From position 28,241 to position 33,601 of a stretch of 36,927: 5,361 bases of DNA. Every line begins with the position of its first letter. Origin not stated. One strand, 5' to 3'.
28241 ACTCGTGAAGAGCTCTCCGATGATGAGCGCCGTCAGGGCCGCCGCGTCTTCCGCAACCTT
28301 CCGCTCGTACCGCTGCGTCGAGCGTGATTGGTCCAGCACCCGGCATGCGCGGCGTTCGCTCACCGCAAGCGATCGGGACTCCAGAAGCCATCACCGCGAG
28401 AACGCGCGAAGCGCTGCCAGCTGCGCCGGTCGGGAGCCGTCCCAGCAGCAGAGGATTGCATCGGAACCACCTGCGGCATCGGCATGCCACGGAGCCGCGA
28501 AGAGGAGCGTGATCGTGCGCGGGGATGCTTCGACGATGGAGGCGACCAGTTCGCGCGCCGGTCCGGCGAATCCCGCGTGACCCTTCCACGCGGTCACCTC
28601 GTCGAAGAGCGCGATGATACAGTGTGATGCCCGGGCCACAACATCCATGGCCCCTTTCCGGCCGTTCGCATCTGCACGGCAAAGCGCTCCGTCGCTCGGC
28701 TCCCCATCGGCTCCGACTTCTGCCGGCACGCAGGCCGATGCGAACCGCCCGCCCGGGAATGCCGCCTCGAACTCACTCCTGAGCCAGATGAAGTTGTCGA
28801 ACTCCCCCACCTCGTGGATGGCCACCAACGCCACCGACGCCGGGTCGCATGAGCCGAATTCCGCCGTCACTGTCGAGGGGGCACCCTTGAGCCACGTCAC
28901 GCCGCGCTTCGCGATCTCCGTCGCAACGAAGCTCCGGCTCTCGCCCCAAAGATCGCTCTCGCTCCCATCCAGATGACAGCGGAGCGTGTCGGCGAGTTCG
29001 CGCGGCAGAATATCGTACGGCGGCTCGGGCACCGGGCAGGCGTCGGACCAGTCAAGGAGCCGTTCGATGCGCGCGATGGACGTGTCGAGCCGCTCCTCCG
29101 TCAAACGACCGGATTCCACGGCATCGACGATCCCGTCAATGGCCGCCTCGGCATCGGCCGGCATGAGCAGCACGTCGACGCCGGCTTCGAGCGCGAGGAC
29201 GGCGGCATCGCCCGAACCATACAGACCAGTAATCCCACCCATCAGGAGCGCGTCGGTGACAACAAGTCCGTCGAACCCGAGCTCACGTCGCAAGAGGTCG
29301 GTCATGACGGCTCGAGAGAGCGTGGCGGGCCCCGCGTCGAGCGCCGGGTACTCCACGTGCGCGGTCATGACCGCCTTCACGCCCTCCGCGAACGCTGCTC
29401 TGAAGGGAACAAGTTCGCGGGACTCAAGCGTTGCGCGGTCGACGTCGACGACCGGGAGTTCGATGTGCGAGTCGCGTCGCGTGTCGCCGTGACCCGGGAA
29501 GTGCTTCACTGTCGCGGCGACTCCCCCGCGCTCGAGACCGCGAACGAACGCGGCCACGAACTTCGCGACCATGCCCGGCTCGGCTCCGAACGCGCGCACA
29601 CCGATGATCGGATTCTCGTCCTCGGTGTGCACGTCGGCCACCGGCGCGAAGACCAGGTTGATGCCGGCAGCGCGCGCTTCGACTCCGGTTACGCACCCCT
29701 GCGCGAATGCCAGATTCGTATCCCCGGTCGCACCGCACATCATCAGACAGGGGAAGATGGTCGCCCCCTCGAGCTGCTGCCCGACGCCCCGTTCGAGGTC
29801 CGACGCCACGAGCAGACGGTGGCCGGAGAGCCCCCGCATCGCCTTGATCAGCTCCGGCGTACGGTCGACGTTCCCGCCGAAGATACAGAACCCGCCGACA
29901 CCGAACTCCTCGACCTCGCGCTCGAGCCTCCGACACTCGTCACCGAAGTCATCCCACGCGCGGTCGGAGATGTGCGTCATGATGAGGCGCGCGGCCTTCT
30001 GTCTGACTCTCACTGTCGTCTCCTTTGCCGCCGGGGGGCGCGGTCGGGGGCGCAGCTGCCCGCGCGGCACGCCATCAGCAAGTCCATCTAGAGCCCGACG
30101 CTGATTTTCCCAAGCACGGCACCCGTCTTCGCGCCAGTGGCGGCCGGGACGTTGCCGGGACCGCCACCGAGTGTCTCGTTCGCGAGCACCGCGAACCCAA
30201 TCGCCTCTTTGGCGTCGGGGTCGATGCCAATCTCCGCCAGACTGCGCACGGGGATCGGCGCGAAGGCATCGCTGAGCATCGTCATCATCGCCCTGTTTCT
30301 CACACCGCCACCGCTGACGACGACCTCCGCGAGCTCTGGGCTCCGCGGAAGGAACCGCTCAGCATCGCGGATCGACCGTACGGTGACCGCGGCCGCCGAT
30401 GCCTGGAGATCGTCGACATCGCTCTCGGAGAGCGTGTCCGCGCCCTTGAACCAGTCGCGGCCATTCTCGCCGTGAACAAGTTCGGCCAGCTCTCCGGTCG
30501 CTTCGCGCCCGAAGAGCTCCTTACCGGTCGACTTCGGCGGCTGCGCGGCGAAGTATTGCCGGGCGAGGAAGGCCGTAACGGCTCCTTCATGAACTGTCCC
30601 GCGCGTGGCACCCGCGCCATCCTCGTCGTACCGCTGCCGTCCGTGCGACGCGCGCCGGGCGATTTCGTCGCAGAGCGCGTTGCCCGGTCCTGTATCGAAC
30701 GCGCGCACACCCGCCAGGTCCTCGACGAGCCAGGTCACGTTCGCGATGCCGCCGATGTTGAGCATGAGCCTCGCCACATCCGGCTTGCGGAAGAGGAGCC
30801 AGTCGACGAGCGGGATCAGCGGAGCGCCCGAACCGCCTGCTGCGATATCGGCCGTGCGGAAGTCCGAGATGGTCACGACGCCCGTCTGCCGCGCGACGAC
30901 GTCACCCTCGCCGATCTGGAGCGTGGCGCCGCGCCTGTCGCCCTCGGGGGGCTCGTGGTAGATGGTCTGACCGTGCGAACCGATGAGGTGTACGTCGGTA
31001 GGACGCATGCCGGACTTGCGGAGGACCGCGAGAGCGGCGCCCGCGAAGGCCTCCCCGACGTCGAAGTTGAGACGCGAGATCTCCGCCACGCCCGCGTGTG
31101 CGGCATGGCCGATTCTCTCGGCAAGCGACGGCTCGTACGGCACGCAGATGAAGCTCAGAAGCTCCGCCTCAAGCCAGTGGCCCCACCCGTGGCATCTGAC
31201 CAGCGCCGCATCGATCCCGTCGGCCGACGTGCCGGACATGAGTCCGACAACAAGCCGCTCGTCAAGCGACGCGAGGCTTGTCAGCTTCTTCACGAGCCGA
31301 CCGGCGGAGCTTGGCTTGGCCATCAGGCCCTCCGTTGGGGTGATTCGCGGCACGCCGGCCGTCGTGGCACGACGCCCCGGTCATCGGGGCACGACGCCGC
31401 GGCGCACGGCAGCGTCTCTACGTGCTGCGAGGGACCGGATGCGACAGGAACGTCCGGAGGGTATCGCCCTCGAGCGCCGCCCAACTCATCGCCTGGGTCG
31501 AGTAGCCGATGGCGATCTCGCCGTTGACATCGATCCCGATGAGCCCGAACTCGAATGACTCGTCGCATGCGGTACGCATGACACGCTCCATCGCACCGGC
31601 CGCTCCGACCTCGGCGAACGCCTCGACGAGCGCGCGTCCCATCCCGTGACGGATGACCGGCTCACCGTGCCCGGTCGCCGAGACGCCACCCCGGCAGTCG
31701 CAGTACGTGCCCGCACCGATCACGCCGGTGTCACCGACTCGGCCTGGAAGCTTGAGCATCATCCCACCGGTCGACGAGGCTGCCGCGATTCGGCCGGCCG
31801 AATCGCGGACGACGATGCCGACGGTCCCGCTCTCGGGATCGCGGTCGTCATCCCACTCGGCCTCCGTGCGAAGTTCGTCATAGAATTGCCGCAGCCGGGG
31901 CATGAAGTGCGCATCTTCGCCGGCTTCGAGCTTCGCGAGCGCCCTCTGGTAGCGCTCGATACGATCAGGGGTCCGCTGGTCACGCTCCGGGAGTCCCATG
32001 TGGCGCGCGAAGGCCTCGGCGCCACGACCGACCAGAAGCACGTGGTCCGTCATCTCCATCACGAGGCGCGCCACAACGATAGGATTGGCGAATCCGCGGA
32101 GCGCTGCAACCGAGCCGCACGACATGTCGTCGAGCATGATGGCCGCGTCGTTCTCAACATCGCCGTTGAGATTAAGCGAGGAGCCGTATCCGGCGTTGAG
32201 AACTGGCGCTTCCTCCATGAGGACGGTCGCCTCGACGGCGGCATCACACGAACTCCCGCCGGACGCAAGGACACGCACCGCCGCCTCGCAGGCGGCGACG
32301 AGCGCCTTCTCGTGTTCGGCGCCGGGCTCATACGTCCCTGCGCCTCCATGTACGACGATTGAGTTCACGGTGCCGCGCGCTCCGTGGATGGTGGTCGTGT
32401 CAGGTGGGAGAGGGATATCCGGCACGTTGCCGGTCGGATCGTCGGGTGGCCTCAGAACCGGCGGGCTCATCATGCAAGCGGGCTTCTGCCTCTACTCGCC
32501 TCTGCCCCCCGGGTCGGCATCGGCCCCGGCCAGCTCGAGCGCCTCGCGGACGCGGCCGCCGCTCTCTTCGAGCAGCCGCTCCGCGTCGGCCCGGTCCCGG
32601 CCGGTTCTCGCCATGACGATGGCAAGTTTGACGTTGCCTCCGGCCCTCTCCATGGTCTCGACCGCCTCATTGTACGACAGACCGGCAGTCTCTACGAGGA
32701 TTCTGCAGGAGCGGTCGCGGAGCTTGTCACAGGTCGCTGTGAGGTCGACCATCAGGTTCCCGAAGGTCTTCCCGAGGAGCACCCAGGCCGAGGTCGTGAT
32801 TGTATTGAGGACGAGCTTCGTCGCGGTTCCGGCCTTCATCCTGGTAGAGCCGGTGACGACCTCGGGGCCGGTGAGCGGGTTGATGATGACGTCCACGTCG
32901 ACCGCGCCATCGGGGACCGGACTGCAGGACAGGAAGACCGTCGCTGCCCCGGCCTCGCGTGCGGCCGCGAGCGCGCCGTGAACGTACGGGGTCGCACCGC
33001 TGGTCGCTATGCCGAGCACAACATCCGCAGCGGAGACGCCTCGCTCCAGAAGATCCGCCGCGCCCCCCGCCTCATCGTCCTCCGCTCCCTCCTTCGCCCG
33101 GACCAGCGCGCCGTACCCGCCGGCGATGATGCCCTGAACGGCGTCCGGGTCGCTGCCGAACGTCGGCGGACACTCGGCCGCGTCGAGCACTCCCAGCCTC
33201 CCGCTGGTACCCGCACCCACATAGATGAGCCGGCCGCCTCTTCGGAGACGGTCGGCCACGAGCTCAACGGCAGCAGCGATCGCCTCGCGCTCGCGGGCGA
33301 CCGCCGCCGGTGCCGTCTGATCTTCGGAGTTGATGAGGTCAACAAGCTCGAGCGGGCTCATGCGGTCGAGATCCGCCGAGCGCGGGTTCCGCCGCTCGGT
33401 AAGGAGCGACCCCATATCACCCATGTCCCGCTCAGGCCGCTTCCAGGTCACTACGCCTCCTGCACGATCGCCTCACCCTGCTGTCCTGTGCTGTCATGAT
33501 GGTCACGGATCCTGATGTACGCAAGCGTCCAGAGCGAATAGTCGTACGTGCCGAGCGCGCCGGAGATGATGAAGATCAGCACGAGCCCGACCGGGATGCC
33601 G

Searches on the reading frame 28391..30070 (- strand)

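Call 16: search_protein_families(library=pfam, proteins=[window:28391-30070:-], max_evalue=0.001)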
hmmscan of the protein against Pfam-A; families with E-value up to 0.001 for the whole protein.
window:28391-30070:- (559 aa): 1 family
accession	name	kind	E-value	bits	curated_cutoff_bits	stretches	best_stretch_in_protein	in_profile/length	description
PF00933.27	Glyco_hydro_3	-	6.4e-83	279.2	27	1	23-338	3-316/316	Glycosyl hydrolase family 3 N terminal domain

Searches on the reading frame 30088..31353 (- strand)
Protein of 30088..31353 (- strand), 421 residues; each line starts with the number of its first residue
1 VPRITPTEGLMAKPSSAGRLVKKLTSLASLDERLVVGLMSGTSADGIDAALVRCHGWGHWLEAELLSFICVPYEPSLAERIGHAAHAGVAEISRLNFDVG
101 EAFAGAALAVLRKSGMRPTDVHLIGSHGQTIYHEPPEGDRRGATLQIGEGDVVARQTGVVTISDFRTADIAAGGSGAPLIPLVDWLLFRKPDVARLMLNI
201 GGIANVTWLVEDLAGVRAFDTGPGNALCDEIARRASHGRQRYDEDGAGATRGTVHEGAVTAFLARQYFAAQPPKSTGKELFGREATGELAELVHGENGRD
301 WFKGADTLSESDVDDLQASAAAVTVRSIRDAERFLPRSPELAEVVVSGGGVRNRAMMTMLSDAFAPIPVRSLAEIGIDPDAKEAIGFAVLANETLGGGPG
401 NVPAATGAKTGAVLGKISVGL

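Call 16: search_protein_families(library=pfam, proteins=[window:30088-31353:-], max_evalue=0.001)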
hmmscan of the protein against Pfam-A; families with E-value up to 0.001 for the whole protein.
window:30088-31353:- (421 aa): 1 family
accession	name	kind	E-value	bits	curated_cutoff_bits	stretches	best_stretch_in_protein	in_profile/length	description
PF03702.20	AnmK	-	1e-91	308.2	24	1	34-417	2-364/367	Anhydro-N-acetylmuramic acid kinase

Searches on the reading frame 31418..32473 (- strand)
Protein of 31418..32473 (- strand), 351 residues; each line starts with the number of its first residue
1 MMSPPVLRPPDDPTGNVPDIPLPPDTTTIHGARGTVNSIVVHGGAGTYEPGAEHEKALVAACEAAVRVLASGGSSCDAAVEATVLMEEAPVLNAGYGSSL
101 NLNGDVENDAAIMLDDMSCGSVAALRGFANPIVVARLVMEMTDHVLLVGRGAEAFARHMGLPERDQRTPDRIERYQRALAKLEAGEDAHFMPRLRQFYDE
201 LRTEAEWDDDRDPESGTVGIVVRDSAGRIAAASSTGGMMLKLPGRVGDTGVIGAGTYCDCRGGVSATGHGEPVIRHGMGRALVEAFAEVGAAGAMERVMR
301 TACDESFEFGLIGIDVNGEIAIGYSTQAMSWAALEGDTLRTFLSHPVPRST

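Call 16: search_protein_families(library=pfam, proteins=[window:31418-32473:-], max_evalue=0.001)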
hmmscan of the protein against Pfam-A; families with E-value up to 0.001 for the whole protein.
window:31418-32473:- (351 aa): 1 family
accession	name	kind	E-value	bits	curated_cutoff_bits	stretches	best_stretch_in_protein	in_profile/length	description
PF01112.23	Asparaginase_2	-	1.1e-75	255.2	27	1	38-342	2-306/309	Asparaginase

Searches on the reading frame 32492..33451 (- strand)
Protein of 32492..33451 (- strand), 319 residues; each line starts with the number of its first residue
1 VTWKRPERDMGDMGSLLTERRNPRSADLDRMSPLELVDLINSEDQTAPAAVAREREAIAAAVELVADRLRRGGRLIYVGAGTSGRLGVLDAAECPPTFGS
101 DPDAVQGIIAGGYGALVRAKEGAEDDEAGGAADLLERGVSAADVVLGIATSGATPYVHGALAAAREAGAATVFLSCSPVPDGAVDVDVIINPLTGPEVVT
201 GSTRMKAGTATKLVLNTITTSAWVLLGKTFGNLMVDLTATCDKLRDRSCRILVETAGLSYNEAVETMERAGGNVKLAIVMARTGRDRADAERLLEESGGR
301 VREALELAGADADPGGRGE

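Call 16: search_protein_families(library=pfam, proteins=[window:32492-33451:-], max_evalue=0.001)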
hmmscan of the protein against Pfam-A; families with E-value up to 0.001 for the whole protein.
window:32492-33451:- (319 aa): 3 families
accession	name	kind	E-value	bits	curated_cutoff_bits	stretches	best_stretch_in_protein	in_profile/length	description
PF22645.1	GKRP_SIS_N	-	5.1e-18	65.3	27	1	58-163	2-111/113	Glucokinase regulatory protein N-terminal SIS domain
PF22198.1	GKRP_SIS_2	-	7.1e-11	42.6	27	1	56-116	5-65/191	Glucokinase regulatory protein, second SIS domain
PF13580.11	SIS_2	-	3e-07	31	27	1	50-172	13-134/138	SIS domain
